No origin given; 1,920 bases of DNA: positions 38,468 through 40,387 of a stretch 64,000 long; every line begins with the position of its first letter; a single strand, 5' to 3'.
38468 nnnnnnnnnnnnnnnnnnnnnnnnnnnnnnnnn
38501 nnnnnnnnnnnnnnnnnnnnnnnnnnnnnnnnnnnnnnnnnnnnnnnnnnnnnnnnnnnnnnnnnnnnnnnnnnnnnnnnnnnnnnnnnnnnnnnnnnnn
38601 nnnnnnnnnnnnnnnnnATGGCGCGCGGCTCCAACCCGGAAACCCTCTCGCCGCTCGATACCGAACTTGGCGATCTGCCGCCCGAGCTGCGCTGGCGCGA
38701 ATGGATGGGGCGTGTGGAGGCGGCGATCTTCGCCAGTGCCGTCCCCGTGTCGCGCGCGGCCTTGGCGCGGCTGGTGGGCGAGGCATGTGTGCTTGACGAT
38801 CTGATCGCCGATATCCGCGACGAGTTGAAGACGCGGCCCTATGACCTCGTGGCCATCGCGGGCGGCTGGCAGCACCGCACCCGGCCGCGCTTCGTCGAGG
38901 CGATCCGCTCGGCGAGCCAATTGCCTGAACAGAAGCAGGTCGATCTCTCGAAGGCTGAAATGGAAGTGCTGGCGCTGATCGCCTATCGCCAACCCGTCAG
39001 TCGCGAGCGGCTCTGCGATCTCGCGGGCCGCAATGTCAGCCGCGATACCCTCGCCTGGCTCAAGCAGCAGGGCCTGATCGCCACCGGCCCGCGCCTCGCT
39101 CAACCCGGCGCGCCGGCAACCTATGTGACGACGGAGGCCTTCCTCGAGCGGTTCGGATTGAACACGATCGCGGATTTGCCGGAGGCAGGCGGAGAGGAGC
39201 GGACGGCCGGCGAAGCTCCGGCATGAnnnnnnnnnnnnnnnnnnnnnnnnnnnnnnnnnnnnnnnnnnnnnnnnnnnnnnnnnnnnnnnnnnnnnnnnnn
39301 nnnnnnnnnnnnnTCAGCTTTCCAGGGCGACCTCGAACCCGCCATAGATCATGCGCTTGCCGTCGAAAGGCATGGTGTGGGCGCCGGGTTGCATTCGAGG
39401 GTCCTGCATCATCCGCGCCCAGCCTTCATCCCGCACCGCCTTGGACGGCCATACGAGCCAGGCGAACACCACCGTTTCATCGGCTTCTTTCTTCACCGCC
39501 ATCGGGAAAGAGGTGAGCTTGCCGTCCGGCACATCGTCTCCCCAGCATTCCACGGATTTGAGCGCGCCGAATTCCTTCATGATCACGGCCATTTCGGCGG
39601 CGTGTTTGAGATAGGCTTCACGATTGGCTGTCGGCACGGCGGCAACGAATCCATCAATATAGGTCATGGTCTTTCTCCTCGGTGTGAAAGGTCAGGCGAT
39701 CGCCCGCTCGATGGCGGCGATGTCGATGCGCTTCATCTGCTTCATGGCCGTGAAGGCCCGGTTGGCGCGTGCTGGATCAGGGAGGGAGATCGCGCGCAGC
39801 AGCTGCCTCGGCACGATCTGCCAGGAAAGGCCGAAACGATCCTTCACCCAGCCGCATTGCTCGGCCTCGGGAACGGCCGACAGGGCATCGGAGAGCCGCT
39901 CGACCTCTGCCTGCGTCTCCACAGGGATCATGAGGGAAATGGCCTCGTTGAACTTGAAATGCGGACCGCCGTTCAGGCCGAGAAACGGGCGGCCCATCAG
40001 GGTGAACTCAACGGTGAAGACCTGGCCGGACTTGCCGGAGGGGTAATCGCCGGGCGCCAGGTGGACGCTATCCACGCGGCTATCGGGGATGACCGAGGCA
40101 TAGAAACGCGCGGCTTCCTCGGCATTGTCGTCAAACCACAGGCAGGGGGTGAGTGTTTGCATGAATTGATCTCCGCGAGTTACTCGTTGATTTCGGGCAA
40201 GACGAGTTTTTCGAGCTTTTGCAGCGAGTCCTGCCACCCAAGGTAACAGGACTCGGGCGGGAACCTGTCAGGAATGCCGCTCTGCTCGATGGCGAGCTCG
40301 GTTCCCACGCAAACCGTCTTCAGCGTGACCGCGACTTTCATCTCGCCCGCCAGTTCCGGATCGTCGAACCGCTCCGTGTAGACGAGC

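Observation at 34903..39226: Tyrosine recombinase / DUF1403 / orphan ScpB module: a candidate uncharacterised plasmid-maintenance system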

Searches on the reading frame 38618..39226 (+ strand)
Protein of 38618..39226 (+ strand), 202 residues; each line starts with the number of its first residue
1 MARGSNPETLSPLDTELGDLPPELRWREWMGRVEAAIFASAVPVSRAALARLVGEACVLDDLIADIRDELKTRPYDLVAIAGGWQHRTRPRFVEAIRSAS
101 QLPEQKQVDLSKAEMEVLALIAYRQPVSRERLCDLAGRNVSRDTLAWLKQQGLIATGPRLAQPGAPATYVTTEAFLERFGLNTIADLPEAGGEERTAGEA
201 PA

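Call 3: search_protein_families(library=pfam, proteins=[window:38618-39226:+], max_evalue=0.01)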
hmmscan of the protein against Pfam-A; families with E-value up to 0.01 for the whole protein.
window:38618-39226:+ (202 aa): 1 family
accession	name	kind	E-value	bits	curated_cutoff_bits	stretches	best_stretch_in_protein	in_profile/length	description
PF04079.22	SMC_ScpB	-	3.9e-36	124.5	27.4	1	32-189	2-159/160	Segregation and condensation complex subunit ScpB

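Call 4: search_protein_families(library=ncbifam, proteins=[window:38618-39226:+], max_evalue=0.01)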
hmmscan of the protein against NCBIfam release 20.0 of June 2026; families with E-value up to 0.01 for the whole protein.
window:38618-39226:+ (202 aa): 2 families
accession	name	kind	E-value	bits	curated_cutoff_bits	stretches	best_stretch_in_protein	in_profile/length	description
TIGR00281.1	TIGR00281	equivalog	7.1e-20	71.4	89.2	1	29-190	2-164/186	SMC-Scp complex subunit ScpB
NF001106.1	PRK00135.2-1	exception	1.2e-10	40.9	300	1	105-189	281-364/377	SMC-Scp complex subunit ScpB, long form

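Call 43: search_protein_families(library=padloc, proteins=[window:38618-39226:+], max_evalue=0.01)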
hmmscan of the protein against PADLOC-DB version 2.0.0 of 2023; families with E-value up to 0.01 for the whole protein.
window:38618-39226:+ (202 aa): 0 families

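Call 63: search_dna_similar(query=window:38618-39226:+, collection=plasmids, mode=protein, max_rows=30, rows=spread, max_evalue=1e-15)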
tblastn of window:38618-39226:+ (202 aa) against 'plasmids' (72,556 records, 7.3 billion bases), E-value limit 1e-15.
Records with a match: 719; places in all: 822; records where one place covers at least 80% of the query: 677.
Best place of each record, by identity: 60-80% 22; <60% 697.
By first word of the organism name: Pseudosulfitobacter 126; Agrobacterium 108; Rhizobium 59; Bradyrhizobium 54; Mesorhizobium 50; Sulfitobacter 32; Sinorhizobium 27; Shinella 26; Methylocystis 19; Aminobacter 17; and 72 more.
By predicted mobility (MOB-suite, as given by PLSDB): non-mobilizable 326; conjugative 323; mobilizable 70.
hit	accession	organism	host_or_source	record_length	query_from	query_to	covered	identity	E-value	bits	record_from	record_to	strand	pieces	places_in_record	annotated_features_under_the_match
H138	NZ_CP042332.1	Bosea sp. F3-2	soybean,soil sample,rhizosphere soil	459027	1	188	93%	59.6%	3e-62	215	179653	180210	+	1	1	SMC-Scp complex subunit ScpB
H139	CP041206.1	Rhizobium sp. NIBRBAC000502774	Genome assembly,Coal mine soil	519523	1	188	93%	57.4%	1e-62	216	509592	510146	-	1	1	SMC-Scp complex subunit ScpB | hypothetical protein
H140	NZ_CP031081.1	Paracoccus yeei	Homo sapiens,single cell,eye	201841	2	188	93%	56.1%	1e-51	184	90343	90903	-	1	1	SMC-Scp complex subunit ScpB | DUF1403 family protein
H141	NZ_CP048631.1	Ancylobacter pratisalsi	-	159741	9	188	89%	57.2%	7e-57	199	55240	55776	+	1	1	SMC-Scp complex subunit ScpB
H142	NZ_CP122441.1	Mesorhizobium sp. WSM4875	Cicer arietinum kabuli,cell culture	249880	13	188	87%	57.6%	1e-56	199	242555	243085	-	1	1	SMC-Scp complex subunit ScpB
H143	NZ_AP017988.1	Aminobacter sp. SS-2016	Lotus japoicus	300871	2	188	93%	53.7%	5e-58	203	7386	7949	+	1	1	SMC-Scp complex subunit ScpB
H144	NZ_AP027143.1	Methylocystis iwaonis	-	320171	1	188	93%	53.2%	1e-53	190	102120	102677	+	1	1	SMC-Scp complex subunit ScpB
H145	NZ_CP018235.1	Rhizobium leguminosarum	Vavilovia formosa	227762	13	188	87%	56.3%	6e-57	200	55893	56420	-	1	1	SMC-Scp complex subunit ScpB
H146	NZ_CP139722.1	Nitratireductor rhodophyticola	Bacterial Culture,hydrothermal vent ...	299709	13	188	87%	56.3%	4e-54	192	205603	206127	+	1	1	SMC-Scp complex subunit ScpB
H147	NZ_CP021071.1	Mesorhizobium sp. WSM1497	Biserrula pelecinus L.,cell ...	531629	13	188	87%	55.9%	9e-55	194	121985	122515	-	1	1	SMC-Scp complex subunit ScpB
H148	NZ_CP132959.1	Aminobacter niigataensis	cell culture,sediment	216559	13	188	87%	55.7%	4e-52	186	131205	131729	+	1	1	SMC-Scp complex subunit ScpB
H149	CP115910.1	Agrobacterium tumefaciens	Russian Sage,cell culture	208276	14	188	87%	56.0%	4e-55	194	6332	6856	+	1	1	SMC-Scp complex subunit ScpB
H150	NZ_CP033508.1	Mesorhizobium jarvisii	Lotus corniculatus,cell culture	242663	13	188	87%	55.4%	1e-54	193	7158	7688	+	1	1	SMC-Scp complex subunit ScpB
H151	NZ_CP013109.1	Sinorhizobium americanum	Vachellia farnesiana,cell culture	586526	13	188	87%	55.1%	1e-56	199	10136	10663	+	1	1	SMC-Scp complex subunit ScpB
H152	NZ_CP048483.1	Agrobacterium tumefaciens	walnut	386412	6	188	91%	53.0%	2e-51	184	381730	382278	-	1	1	SMC-Scp complex subunit ScpB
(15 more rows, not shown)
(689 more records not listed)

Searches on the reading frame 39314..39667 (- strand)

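Call 15: search_protein_families(library=pfam, proteins=[window:39314-39667:-], max_evalue=0.001)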
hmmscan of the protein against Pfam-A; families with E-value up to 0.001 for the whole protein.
window:39314-39667:- (117 aa): 1 family
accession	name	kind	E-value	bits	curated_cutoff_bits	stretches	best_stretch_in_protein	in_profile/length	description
PF07237.17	DUF1428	-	1.4e-46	157.3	27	1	2-103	1-102/102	Protein of unknown function (DUF1428)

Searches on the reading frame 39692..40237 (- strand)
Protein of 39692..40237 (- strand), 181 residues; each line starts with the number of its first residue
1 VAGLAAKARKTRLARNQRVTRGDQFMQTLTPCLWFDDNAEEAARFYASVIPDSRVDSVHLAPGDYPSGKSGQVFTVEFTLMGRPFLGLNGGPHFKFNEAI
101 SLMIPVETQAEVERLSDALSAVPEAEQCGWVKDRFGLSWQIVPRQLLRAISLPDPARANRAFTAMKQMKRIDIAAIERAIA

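Call 15: search_protein_families(library=pfam, proteins=[window:39692-40237:-], max_evalue=0.001)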
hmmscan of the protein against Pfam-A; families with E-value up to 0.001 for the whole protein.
window:39692-40237:- (181 aa): 1 family
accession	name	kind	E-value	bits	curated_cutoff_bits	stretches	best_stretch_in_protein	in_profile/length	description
PF06983.19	3-dmu-9_3-mt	-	1.6e-44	151.5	24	1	28-142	2-116/116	3-demethylubiquinone-9 3-methyltransferase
